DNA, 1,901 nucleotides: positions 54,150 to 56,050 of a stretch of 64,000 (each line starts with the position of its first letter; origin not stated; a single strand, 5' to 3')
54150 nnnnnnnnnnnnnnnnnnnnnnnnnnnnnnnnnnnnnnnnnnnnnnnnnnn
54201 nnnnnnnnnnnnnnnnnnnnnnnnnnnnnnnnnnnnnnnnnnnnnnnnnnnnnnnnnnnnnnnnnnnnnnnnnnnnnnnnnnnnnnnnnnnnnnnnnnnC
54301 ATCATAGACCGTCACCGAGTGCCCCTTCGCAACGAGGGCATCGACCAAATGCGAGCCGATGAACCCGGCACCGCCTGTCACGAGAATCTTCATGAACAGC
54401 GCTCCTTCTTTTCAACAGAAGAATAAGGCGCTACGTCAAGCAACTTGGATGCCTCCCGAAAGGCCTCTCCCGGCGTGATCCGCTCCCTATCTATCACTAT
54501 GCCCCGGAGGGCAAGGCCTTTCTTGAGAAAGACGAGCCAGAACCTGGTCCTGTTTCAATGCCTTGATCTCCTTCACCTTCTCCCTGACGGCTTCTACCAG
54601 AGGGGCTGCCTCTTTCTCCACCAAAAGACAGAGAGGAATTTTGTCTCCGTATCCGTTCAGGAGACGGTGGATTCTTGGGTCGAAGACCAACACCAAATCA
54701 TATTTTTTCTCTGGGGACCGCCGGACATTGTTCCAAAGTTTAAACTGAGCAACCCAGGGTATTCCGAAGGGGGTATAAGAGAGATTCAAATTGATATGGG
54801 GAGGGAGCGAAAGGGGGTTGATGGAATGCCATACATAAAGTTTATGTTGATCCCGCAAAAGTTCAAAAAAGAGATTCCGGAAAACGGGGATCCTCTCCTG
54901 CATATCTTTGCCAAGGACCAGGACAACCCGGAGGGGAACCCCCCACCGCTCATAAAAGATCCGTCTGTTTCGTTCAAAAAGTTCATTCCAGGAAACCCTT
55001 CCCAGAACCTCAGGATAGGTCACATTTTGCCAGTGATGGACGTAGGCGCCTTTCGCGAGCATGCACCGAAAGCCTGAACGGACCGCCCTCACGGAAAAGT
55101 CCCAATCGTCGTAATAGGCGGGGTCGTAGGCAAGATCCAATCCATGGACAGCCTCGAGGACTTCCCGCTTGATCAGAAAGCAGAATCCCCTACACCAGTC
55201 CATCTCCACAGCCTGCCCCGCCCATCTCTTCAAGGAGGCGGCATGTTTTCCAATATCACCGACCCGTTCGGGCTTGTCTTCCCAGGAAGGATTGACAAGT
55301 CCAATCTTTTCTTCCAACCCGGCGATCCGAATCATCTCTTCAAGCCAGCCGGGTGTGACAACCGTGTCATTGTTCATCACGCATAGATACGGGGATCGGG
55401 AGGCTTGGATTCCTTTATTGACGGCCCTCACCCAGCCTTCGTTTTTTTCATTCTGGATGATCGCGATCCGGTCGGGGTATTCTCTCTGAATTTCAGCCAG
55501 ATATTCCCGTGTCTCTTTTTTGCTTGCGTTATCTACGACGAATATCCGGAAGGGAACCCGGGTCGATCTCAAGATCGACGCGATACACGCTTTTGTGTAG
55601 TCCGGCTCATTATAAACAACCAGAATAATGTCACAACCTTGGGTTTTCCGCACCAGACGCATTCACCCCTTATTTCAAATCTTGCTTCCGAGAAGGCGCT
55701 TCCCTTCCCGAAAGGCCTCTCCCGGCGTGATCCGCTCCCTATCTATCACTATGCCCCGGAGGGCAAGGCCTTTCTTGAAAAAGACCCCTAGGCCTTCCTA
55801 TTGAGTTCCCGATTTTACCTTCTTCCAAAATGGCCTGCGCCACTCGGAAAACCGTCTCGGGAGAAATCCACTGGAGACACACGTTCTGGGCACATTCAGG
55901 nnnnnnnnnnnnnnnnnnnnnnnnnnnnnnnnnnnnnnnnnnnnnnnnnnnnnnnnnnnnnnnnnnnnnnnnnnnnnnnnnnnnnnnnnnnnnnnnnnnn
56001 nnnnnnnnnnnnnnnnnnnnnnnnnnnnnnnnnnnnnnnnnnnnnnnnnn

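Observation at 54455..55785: Near-identical ~80-bp module forms the C-terminal tail and 3' end of two adjacent, unrelated glycosyltransferase genes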

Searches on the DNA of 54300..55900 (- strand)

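Call 44: search_rna_families(source=window, start=54300, end=55900, threshold=evalue, max_evalue=10)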
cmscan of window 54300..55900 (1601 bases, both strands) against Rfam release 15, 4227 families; matches with E-value up to 10: 4.
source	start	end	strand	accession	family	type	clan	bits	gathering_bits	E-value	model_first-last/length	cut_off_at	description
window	55746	55828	-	RF02922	RAGATH-32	Cis-reg;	-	21.3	41.8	0.038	1-78/78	no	RAGATH-32 RNA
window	55599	55659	-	RF02296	TtnuCD20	Gene; snRNA; snoRNA; CD-box;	-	20.6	80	2.3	1-66/66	no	Tetrahymena snoRNA TtnuCD20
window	54850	54915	-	RF02172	RFPL3-AS1_2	Gene; lncRNA;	-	17.9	40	0.09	1-71/71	no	RFPL3 antisense RNA 1 conserved region 2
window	55339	55378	+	RF01232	snoR442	Gene; snRNA; snoRNA; CD-box;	-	16.3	50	2.7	1-46/46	no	Small nucleolar RNA R442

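Call 79: search_dna_similar(query=window:54454-54533:-, collection=plasmids, mode=distant, max_evalue=0.01, max_rows=5)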
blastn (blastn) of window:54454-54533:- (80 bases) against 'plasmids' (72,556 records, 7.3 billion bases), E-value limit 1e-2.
No match.

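Call 80: search_dna_similar(query=window:54454-54533:-, collection=phages, mode=distant, max_evalue=0.01, max_rows=5)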
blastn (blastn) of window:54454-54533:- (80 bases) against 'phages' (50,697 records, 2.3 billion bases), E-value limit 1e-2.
No match.
